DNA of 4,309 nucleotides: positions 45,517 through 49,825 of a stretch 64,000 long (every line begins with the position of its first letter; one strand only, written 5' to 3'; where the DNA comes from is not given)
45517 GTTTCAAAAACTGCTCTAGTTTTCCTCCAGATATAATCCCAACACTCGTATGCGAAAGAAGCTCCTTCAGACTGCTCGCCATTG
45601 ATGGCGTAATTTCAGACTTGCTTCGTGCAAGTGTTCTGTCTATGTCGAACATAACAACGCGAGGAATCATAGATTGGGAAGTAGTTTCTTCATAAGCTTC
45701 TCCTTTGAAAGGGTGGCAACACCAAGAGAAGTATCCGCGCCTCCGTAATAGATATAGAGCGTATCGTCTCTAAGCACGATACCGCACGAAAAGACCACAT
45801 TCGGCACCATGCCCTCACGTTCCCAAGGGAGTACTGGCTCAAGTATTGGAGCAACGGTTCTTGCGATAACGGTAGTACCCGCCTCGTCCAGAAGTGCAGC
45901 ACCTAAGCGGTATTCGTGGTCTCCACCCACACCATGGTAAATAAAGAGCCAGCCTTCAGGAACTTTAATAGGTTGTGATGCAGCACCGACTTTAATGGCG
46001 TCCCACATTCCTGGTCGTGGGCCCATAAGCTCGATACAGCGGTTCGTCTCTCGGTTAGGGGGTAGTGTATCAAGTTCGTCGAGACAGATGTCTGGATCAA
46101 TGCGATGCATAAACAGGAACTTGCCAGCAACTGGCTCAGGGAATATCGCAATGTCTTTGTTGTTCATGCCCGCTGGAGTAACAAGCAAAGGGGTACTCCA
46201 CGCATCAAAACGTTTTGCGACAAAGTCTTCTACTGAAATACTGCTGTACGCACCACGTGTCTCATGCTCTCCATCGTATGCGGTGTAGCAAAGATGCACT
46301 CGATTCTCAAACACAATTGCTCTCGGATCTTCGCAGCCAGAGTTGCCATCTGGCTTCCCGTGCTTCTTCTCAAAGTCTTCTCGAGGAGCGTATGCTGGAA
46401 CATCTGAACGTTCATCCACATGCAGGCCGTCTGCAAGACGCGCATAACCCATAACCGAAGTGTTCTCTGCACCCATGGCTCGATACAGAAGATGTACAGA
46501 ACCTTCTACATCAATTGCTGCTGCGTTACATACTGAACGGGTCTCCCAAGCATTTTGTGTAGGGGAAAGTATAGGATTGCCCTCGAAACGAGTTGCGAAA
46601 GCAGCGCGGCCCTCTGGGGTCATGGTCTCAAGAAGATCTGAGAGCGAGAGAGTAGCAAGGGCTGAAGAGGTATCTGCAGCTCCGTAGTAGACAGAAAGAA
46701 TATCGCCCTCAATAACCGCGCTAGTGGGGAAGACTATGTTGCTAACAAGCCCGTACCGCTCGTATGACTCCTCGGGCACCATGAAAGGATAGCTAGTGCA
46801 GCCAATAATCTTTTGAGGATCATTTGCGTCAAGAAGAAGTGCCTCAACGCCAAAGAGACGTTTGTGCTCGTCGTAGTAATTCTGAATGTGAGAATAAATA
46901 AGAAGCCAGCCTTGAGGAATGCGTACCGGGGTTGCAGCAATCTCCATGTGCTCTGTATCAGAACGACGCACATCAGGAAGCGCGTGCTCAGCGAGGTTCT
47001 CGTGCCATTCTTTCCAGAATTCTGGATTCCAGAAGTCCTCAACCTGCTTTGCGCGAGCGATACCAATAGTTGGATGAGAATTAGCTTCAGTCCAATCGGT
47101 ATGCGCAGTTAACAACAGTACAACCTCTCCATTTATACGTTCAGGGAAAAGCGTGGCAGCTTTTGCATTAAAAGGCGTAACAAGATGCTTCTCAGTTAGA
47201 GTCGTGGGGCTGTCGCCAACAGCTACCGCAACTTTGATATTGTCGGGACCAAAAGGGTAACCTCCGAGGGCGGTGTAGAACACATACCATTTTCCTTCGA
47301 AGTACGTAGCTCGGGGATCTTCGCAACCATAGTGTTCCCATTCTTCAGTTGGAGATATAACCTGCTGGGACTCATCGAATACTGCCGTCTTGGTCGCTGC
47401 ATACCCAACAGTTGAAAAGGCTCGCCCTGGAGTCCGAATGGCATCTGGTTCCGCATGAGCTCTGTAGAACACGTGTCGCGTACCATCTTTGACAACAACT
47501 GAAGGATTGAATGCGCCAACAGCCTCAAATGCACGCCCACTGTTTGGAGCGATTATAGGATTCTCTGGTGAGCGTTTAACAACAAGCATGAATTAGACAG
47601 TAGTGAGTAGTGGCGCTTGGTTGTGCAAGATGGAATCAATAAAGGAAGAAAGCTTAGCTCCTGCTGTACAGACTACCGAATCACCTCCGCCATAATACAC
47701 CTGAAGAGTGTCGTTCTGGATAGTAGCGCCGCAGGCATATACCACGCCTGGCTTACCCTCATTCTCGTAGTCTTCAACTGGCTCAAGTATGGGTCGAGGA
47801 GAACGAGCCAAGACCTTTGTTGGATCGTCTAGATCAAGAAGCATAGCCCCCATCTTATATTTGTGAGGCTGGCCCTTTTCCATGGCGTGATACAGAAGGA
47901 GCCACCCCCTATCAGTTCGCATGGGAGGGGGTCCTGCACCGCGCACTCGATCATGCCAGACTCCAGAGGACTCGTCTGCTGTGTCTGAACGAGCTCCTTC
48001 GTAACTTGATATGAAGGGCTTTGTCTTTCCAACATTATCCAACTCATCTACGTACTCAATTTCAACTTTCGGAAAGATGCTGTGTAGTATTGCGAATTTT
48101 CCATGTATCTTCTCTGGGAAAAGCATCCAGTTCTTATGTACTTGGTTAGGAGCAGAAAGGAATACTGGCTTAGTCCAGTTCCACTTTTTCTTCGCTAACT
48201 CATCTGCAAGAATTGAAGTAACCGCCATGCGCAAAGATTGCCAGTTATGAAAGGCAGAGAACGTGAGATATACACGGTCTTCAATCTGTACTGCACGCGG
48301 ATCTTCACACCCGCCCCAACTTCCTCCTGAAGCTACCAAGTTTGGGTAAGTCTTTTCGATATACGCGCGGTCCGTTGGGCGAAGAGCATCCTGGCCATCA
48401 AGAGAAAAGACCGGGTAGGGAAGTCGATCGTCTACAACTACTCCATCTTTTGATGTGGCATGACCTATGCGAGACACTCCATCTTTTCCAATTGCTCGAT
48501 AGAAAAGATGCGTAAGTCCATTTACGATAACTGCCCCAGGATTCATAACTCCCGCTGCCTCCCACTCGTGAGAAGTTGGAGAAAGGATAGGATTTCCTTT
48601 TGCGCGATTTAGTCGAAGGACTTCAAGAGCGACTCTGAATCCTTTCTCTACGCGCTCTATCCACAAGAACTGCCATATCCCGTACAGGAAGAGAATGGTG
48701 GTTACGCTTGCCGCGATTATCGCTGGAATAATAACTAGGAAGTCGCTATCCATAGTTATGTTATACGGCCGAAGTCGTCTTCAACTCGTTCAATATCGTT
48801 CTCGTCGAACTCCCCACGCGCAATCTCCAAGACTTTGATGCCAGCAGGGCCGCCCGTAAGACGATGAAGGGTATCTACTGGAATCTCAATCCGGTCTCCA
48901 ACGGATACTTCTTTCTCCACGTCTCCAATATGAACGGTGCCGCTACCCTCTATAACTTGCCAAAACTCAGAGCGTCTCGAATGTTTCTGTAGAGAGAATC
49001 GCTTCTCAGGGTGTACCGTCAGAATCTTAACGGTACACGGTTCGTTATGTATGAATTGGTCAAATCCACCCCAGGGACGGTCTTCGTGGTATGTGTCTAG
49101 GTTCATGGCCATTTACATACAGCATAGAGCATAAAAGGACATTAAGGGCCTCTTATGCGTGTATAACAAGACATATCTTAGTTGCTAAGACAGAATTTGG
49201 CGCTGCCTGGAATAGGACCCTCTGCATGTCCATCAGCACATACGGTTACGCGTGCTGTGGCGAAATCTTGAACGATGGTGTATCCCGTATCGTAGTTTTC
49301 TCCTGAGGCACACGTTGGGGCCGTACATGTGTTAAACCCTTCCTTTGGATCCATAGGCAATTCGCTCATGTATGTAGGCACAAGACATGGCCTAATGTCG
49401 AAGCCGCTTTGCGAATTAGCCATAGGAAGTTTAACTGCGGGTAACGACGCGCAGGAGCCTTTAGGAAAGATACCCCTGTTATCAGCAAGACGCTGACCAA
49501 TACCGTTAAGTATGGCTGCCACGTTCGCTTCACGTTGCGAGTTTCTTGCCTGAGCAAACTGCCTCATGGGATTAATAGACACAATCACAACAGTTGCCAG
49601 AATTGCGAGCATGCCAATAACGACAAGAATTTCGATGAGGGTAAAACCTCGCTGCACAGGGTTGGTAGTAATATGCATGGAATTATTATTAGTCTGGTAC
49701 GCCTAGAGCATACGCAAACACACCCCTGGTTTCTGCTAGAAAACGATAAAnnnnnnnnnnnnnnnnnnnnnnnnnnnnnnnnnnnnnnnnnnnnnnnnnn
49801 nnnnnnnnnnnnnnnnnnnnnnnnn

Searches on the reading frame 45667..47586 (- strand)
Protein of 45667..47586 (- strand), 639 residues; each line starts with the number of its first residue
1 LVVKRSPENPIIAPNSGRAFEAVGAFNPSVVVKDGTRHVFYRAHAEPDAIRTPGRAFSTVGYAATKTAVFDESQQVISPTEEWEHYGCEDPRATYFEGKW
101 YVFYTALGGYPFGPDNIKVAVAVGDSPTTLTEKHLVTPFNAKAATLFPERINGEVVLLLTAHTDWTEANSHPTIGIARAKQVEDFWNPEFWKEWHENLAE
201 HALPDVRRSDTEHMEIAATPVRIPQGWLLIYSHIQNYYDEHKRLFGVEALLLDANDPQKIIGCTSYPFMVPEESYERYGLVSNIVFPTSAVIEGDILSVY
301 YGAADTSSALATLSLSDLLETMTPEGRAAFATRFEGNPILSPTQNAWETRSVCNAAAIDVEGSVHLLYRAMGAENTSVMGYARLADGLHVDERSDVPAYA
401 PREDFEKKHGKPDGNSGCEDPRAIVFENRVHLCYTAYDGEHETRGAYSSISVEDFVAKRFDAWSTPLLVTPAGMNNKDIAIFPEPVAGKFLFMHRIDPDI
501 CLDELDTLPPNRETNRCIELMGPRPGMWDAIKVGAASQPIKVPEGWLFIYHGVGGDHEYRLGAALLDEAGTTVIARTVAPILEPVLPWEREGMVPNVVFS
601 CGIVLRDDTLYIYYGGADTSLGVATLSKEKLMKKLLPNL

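Call 73: search_protein_families(library=pfam, proteins=[window:45667-47586:-], max_evalue=0.00001)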
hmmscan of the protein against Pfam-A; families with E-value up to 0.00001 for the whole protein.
window:45667-47586:- (639 aa): 1 family
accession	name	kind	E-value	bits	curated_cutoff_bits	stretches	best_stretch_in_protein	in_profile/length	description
PF04041.19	Glyco_hydro_130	-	5.1e-82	275.8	26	2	348-633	31-316/320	beta-1,4-mannooligosaccharide phosphorylase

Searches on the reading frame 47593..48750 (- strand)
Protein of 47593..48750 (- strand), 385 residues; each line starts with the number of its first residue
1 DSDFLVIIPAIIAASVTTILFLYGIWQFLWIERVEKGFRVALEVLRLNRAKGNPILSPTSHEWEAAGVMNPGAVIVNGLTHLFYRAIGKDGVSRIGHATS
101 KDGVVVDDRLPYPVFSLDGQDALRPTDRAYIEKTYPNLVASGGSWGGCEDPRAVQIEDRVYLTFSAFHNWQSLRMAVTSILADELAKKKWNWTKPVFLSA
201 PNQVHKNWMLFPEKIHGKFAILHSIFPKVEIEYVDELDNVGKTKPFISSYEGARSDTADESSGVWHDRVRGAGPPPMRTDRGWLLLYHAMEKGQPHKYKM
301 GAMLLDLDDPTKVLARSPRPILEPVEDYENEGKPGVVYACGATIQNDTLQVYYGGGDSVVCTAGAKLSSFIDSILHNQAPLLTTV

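Call 73: search_protein_families(library=pfam, proteins=[window:47593-48750:-], max_evalue=0.00001)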
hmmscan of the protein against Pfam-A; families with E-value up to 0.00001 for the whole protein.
window:47593-48750:- (385 aa): 1 family
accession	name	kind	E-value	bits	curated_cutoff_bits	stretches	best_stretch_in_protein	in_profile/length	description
PF04041.19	Glyco_hydro_130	-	8.3e-34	117.4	26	1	66-369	33-313/320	beta-1,4-mannooligosaccharide phosphorylase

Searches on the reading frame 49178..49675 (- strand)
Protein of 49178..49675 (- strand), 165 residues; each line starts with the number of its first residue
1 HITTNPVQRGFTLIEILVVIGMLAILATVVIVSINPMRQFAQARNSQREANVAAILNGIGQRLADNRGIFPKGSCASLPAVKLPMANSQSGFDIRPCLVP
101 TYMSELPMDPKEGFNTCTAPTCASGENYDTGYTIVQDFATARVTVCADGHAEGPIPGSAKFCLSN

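Call 73: search_protein_families(library=pfam, proteins=[window:49178-49675:-], max_evalue=0.00001)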
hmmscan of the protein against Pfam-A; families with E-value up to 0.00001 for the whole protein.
window:49178-49675:- (165 aa): 1 family
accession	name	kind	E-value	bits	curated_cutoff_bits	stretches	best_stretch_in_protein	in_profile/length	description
PF07963.17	N_methyl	-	1e-07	31.7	21.2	1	7-30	3-26/27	Prokaryotic N-terminal methylation motif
